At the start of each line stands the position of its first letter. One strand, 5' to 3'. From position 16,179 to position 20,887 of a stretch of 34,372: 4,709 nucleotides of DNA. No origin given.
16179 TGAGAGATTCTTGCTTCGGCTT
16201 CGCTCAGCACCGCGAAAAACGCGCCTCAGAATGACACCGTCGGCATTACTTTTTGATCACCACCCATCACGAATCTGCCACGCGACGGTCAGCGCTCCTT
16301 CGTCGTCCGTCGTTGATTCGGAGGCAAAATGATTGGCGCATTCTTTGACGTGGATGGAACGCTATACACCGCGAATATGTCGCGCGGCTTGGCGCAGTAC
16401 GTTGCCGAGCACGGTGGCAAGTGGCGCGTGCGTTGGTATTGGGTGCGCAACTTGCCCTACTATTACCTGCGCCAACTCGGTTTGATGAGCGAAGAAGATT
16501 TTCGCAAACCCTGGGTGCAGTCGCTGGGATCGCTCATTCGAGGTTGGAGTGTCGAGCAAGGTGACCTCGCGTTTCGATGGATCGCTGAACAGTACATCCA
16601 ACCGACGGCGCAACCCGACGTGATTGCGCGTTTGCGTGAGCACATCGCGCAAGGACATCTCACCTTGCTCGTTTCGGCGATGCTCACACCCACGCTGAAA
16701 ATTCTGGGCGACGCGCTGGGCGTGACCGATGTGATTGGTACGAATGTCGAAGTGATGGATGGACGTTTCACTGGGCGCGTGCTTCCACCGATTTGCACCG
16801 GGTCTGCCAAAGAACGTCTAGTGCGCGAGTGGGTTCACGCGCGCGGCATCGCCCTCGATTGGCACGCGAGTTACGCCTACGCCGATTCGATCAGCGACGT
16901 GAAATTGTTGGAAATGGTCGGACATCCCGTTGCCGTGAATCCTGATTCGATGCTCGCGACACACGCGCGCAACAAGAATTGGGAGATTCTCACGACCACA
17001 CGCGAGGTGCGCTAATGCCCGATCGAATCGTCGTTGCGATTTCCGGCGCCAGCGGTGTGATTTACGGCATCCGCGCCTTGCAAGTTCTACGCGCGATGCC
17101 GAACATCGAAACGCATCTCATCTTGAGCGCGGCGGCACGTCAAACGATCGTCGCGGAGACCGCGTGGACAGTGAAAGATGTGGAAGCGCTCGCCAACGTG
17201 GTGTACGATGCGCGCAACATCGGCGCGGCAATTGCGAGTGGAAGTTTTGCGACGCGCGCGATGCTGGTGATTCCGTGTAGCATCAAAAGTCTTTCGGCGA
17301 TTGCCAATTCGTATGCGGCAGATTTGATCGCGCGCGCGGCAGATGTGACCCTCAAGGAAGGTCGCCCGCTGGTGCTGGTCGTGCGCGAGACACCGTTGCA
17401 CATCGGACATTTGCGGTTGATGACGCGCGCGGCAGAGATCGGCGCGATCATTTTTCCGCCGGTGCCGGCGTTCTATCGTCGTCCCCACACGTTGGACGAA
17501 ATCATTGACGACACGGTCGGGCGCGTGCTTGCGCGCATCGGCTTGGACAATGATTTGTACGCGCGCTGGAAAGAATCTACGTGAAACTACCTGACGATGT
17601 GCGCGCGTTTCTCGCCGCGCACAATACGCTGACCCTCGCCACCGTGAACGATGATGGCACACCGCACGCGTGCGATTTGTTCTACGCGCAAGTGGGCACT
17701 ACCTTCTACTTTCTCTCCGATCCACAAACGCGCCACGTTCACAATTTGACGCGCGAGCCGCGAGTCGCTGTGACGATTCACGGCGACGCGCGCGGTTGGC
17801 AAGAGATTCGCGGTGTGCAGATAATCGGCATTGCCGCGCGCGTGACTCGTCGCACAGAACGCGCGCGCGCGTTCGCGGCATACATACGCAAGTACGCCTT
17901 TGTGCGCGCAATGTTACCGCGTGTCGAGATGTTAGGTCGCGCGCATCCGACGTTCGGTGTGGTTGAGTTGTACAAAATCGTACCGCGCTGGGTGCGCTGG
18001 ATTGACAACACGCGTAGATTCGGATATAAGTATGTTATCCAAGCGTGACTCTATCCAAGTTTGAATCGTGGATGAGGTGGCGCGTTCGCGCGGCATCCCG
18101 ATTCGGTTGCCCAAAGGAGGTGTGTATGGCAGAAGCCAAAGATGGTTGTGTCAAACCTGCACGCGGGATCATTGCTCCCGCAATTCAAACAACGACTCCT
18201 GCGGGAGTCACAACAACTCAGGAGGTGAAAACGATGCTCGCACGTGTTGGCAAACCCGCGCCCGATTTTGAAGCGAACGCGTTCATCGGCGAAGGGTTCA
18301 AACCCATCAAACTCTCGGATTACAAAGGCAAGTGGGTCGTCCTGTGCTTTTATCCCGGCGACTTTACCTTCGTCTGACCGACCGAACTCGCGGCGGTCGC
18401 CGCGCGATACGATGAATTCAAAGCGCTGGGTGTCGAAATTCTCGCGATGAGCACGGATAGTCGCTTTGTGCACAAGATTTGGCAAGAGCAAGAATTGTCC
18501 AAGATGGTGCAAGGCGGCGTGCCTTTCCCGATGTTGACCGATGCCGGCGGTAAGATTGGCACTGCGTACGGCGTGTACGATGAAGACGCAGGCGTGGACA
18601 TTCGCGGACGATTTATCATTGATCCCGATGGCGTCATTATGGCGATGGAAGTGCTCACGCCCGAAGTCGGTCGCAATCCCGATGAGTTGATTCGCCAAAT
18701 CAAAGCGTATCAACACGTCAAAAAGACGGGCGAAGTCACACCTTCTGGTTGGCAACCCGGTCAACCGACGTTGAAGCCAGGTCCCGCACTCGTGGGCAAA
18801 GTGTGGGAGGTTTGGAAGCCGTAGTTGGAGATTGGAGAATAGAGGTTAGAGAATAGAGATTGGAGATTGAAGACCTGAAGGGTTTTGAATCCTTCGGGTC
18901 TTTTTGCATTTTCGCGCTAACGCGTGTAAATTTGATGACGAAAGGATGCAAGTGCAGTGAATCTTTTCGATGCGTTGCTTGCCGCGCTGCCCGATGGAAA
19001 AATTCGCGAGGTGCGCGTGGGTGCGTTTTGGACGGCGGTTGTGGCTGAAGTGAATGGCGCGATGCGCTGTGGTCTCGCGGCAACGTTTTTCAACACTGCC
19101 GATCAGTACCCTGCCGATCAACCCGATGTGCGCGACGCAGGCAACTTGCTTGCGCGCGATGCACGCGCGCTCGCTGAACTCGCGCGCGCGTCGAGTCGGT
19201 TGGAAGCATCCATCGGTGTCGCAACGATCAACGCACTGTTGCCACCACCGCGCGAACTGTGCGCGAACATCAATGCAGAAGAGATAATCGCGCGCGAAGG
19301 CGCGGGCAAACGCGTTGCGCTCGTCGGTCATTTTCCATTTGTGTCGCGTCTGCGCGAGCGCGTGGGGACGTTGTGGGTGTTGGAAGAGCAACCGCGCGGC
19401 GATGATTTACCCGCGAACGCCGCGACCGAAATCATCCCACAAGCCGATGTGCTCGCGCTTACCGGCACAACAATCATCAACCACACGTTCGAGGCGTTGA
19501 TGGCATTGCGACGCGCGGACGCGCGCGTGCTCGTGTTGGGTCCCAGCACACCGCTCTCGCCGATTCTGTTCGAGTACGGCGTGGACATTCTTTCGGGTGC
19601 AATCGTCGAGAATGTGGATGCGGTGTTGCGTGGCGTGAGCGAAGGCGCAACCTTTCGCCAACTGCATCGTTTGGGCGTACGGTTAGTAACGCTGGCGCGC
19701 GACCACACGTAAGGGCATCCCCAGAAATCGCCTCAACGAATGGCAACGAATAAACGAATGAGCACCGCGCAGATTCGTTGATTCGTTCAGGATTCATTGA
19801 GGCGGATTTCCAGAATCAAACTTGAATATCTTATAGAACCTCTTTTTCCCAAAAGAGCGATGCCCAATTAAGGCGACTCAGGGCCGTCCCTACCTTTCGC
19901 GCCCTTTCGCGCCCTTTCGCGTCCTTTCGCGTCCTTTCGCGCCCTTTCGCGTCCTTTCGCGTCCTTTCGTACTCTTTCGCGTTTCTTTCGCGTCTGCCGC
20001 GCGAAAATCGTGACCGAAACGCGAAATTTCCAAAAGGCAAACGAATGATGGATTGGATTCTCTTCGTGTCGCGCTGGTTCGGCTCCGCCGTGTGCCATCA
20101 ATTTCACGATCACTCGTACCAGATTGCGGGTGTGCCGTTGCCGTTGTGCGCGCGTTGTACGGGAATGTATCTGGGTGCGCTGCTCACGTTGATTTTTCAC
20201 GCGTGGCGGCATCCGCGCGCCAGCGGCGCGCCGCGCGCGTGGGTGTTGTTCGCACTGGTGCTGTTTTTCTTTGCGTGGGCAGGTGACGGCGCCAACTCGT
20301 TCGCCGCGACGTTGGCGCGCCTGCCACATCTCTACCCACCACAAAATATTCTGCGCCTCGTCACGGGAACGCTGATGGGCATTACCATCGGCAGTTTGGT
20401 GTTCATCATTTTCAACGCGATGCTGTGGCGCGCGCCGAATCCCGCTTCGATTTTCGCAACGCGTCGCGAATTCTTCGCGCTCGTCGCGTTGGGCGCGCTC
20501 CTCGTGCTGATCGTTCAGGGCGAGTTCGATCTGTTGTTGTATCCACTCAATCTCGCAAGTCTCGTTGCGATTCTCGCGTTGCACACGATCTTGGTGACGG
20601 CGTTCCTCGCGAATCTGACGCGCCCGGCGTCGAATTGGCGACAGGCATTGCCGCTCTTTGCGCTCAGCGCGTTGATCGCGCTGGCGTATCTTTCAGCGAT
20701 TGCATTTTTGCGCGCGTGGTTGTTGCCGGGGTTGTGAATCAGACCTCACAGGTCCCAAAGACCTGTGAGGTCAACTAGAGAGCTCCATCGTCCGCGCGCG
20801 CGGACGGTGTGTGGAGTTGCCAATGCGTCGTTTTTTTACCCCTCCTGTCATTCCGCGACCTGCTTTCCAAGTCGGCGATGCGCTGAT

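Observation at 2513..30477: Locus-specific tandem arrays of degenerate 7-10-mers occupy many of the intergenic gaps (STRR-like)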

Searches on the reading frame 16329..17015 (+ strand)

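Call 6: search_protein_families(library=pfam, proteins=[window:16329-17015:+])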
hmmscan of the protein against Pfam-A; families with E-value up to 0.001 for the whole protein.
window:16329-17015:+ (228 aa): 1 family
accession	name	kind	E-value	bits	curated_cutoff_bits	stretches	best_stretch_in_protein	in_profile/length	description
PF12710.13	HAD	-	5.1e-32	112.3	27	1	4-195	1-189/189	haloacid dehalogenase-like hydrolase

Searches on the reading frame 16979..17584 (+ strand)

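Call 6: search_protein_families(library=pfam, proteins=[window:16979-17584:+])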
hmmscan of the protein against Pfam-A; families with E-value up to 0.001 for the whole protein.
window:16979-17584:+ (201 aa): 1 family
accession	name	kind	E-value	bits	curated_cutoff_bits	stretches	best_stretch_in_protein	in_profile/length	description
PF02441.25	Flavoprotein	-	9e-39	133.1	22.7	1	16-182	2-157/162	Flavoprotein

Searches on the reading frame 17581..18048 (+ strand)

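Call 6: search_protein_families(library=pfam, proteins=[window:17581-18048:+])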
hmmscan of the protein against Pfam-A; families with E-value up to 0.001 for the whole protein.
window:17581-18048:+ (155 aa): 2 families
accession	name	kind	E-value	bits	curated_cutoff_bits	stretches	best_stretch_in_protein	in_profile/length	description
PF01243.27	PNPOx_N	-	1.4e-17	64.6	28.1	1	3-106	1-94/120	Pyridoxamine 5'-phosphate oxidase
PF12900.13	Pyridox_ox_2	-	2.5e-06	27.9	27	1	5-105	3-107/140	Pyridoxamine 5'-phosphate oxidase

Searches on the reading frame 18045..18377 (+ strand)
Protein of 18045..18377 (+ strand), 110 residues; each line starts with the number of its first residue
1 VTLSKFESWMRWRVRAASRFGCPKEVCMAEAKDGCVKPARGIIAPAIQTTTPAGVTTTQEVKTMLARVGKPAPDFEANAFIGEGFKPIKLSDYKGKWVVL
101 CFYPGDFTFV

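Call 6: search_protein_families(library=pfam, proteins=[window:18045-18377:+])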
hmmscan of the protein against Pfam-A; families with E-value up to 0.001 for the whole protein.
window:18045-18377:+ (110 aa): 2 families
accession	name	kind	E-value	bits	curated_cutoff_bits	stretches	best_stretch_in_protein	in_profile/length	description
PF00578.27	AhpC-TSA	-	8.4e-12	45.6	26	1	68-110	1-40/124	AhpC/TSA family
PF08534.16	Redoxin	-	0.00035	20.8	26.6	1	68-108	2-41/148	Redoxin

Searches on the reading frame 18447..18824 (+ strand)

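Call 6: search_protein_families(library=pfam, proteins=[window:18447-18824:+])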
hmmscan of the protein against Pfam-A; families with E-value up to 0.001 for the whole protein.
window:18447-18824:+ (125 aa): 3 families
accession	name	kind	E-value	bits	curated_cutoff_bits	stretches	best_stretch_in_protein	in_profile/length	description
PF00578.27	AhpC-TSA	-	5.6e-12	46.1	26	1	2-66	66-123/124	AhpC/TSA family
PF10417.14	1-cysPrx_C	-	8e-09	35.8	21.1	1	87-111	1-29/41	C-terminal domain of 1-Cys peroxiredoxin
PF08534.16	Redoxin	-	3.9e-06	27.2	26.6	1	3-72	71-136/148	Redoxin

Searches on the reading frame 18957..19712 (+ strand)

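Call 6: search_protein_families(library=pfam, proteins=[window:18957-19712:+])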
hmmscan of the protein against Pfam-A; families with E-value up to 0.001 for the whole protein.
window:18957-19712:+ (251 aa): 2 families
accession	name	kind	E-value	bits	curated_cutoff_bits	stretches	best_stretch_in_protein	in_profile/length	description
PF04016.18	DUF364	-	8.5e-39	132.9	23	1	112-240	6-141/147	Putative heavy-metal chelation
PF13938.11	DUF4213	-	1e-16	61.4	23.5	1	5-95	2-75/75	Putative heavy-metal chelation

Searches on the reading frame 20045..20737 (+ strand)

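Call 6: search_protein_families(library=pfam, proteins=[window:20045-20737:+])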
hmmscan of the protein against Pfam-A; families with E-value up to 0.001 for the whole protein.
window:20045-20737:+ (230 aa): 1 family
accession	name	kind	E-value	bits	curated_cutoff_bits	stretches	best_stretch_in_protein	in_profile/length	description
PF09858.14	DUF2085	-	9.7e-21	74.4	25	1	17-116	1-88/90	Predicted membrane protein (DUF2085)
